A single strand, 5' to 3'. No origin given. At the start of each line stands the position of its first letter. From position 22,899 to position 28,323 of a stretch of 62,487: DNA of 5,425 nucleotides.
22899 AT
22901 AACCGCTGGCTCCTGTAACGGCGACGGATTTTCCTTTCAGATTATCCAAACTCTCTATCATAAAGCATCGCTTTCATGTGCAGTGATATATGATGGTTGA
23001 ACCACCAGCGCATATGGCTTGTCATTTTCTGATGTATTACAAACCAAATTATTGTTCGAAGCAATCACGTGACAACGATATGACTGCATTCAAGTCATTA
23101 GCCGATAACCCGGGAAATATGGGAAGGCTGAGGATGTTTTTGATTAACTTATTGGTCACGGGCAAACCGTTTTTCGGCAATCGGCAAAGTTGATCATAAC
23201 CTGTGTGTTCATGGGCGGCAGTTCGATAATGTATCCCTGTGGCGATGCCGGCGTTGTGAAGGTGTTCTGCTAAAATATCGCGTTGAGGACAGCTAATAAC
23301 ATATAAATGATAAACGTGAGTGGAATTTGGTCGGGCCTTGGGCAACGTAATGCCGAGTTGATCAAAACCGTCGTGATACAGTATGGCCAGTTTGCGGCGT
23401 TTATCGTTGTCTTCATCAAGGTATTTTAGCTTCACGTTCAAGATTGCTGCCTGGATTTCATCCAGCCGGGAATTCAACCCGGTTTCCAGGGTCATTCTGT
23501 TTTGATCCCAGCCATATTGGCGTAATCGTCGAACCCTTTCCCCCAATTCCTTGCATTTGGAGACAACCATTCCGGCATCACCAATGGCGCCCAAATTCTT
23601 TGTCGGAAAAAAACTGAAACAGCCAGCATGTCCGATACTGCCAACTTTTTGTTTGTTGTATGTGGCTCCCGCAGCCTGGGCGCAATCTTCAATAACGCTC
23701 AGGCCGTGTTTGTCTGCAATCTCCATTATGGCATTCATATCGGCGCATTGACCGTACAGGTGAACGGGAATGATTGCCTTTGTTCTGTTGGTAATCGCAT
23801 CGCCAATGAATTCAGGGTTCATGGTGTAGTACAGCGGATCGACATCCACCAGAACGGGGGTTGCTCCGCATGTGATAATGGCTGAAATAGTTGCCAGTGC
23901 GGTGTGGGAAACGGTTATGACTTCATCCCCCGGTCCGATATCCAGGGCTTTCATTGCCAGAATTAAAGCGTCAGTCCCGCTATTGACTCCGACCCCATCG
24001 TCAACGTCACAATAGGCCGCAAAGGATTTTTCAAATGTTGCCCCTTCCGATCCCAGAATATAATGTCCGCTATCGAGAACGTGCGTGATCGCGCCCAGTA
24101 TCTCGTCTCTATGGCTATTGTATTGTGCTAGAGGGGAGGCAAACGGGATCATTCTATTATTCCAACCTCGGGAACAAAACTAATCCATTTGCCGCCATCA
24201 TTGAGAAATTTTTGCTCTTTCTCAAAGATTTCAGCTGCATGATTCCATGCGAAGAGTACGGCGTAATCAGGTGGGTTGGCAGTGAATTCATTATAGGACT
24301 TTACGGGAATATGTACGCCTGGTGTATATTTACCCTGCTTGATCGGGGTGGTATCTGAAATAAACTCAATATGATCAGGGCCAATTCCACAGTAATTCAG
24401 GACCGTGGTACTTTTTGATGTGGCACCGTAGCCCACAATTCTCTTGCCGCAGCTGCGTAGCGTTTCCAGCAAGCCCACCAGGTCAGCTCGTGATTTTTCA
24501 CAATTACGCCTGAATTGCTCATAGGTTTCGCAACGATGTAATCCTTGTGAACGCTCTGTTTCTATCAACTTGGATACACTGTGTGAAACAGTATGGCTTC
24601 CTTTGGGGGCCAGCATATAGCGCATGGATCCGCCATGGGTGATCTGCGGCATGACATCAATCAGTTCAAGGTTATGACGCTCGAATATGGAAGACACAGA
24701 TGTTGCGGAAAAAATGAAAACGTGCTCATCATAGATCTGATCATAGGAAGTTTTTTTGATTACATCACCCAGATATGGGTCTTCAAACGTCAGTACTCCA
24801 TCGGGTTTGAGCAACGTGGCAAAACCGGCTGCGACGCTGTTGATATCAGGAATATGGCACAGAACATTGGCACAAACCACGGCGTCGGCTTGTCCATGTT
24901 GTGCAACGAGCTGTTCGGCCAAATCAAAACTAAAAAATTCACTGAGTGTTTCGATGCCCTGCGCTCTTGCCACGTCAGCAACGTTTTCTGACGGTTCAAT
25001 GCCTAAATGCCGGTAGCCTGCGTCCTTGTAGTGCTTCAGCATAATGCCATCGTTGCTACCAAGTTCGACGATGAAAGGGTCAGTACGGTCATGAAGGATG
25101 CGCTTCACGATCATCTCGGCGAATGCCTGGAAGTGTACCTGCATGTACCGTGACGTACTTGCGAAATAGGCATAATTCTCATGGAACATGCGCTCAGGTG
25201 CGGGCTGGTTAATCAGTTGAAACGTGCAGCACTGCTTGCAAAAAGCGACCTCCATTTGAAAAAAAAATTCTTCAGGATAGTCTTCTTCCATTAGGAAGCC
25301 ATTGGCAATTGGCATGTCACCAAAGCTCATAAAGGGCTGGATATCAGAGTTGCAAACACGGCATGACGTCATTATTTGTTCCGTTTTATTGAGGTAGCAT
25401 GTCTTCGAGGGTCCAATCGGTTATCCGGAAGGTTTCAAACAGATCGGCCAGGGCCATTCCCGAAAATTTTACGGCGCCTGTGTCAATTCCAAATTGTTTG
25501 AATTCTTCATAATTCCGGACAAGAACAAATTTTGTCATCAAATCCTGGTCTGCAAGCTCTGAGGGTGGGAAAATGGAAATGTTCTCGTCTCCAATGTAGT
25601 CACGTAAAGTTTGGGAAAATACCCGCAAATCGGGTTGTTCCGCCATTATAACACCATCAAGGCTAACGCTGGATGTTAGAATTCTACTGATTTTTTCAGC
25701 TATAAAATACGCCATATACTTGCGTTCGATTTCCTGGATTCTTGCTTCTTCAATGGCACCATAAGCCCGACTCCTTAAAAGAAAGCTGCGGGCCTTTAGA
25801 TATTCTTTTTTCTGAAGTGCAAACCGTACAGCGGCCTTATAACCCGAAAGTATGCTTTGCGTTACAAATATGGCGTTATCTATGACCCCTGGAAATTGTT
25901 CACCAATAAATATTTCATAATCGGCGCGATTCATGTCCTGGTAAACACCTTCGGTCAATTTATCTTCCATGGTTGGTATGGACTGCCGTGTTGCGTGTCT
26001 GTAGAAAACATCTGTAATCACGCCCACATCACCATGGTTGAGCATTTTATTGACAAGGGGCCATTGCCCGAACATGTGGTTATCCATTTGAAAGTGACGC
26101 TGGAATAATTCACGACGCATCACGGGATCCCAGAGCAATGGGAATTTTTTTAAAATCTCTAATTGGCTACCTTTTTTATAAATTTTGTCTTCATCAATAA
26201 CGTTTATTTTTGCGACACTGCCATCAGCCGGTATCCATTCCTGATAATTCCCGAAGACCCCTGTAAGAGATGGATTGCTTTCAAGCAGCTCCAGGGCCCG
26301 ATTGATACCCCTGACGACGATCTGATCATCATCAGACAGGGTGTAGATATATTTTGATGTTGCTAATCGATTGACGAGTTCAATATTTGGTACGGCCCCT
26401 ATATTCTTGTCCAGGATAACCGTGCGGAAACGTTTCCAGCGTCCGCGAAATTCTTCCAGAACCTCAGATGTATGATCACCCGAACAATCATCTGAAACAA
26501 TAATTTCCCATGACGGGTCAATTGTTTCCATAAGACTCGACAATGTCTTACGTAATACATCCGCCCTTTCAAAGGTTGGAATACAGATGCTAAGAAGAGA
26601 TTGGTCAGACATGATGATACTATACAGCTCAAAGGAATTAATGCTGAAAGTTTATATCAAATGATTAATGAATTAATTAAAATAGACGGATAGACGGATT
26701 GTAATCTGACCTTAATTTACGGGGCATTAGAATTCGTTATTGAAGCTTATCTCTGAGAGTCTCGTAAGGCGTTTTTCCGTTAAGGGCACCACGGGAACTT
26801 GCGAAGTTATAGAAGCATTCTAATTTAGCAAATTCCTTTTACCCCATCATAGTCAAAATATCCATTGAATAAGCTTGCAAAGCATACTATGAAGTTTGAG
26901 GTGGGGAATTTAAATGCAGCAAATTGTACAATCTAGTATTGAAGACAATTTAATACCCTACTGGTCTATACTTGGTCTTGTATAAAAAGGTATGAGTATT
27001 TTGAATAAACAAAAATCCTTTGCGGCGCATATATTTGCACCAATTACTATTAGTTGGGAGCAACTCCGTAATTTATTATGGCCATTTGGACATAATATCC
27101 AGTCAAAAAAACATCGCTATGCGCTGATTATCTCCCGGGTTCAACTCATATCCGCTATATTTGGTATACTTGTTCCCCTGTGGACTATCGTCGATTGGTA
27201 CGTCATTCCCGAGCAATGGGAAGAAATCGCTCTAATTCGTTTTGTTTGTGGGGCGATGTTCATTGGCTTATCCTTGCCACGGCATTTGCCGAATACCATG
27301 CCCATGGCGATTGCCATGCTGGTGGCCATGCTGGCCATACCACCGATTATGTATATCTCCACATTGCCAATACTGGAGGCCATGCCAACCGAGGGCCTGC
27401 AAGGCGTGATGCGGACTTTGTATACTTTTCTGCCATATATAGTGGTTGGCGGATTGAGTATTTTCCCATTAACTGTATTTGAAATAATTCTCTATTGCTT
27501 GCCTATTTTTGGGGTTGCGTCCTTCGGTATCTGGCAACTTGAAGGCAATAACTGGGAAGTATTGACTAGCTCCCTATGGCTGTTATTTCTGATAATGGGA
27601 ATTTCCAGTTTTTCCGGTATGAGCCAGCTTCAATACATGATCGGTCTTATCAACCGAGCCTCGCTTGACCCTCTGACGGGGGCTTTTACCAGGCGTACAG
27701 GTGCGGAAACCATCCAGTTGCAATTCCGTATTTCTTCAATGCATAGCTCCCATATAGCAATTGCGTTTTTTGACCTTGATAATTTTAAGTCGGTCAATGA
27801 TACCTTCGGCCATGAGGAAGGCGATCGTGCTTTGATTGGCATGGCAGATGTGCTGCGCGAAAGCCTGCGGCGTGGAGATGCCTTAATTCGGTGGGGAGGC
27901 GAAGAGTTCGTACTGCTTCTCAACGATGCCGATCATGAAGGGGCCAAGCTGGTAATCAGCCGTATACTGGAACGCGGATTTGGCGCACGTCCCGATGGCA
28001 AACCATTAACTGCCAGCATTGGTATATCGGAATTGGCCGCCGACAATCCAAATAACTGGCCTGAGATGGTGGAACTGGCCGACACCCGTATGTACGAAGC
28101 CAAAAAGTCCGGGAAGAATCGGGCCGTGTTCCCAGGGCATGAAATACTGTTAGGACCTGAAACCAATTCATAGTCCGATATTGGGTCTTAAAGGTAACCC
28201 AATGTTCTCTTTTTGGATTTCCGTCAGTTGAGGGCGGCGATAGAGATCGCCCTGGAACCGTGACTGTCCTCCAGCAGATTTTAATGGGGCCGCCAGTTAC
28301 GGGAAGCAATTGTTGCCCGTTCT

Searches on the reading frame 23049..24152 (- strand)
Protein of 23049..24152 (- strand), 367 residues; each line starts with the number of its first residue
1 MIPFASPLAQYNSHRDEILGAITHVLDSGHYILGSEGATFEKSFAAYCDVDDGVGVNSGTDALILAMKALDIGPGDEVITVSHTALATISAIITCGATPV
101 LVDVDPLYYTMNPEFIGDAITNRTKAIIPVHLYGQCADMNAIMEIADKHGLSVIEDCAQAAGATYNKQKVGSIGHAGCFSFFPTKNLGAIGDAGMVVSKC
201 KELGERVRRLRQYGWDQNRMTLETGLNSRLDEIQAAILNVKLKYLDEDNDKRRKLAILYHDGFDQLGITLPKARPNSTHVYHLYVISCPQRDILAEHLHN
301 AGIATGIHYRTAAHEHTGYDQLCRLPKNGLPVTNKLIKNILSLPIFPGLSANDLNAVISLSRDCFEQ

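Call 81: search_protein_families(library=pfam, proteins=[window:23049-24152:-], max_evalue=0.00001)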
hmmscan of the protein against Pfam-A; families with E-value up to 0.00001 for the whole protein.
window:23049-24152:- (367 aa): 1 family
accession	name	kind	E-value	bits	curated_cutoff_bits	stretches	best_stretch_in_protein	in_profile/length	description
PF01041.23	DegT_DnrJ_EryC1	-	5.7e-113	378.2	19.8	1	15-359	4-357/360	DegT/DnrJ/EryC1/StrS aminotransferase family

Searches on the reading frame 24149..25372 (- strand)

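Call 81: search_protein_families(library=pfam, proteins=[window:24149-25372:-], max_evalue=0.00001)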
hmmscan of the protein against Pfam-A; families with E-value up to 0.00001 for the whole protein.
window:24149-25372:- (407 aa): 6 families
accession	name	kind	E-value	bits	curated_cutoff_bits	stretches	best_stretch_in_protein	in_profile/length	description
PF08484.17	Methyltransf_14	-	2.8e-56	190.2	23.5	1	245-401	2-160/160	C-methyltransferase C-terminal domain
PF13489.12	Methyltransf_23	-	8.6e-19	68.3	27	1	88-239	12-163/164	Methyltransferase domain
PF08421.16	Methyltransf_13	-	3.1e-15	56.5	31.3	1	4-63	1-62/62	Putative zinc binding domain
PF08242.18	Methyltransf_12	-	5.4e-12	46.7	30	1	102-194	1-98/98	Methyltransferase domain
PF08241.18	Methyltransf_11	-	8.4e-12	46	21.2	1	103-195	2-94/95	Methyltransferase domain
PF13649.12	Methyltransf_25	-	2.9e-08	34.7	27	1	101-192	1-97/97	Methyltransferase domain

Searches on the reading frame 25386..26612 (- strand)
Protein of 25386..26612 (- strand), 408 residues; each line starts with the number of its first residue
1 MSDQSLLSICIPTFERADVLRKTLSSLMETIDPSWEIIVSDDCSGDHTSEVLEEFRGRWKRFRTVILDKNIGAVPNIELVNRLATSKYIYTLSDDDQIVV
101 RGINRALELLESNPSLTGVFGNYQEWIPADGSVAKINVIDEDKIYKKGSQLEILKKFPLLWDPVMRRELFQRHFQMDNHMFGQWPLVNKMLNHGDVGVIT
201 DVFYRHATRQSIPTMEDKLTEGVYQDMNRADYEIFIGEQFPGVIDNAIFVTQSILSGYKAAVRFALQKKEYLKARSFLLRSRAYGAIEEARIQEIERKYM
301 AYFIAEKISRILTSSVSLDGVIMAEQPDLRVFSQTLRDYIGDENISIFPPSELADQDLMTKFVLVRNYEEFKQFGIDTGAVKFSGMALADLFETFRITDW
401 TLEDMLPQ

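Call 81: search_protein_families(library=pfam, proteins=[window:25386-26612:-], max_evalue=0.00001)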
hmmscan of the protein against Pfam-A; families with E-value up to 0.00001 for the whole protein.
window:25386-26612:- (408 aa): 1 family
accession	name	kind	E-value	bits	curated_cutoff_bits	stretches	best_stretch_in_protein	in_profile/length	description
PF00535.33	Glycos_transf_2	-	1.4e-19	71.1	23.3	1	8-115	1-108/168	Glycosyl transferase family 2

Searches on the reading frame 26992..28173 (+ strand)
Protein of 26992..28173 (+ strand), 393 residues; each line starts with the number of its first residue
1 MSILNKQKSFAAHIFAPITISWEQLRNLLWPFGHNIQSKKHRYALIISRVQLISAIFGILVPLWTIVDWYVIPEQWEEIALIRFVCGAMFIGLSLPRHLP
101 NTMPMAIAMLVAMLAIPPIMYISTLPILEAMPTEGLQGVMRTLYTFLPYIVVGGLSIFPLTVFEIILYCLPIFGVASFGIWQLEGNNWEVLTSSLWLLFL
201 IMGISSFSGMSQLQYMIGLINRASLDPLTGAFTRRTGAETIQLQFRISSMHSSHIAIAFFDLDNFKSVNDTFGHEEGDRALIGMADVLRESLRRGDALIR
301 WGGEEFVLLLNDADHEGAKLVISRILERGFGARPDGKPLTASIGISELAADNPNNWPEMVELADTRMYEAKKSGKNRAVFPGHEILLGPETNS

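Call 81: search_protein_families(library=pfam, proteins=[window:26992-28173:+], max_evalue=0.00001)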
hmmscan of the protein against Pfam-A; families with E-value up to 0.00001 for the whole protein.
window:26992-28173:+ (393 aa): 1 family
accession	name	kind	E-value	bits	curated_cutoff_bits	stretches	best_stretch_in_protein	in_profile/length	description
PF00990.26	GGDEF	-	4.1e-35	121.4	23.8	1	223-377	1-161/161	Diguanylate cyclase, GGDEF domain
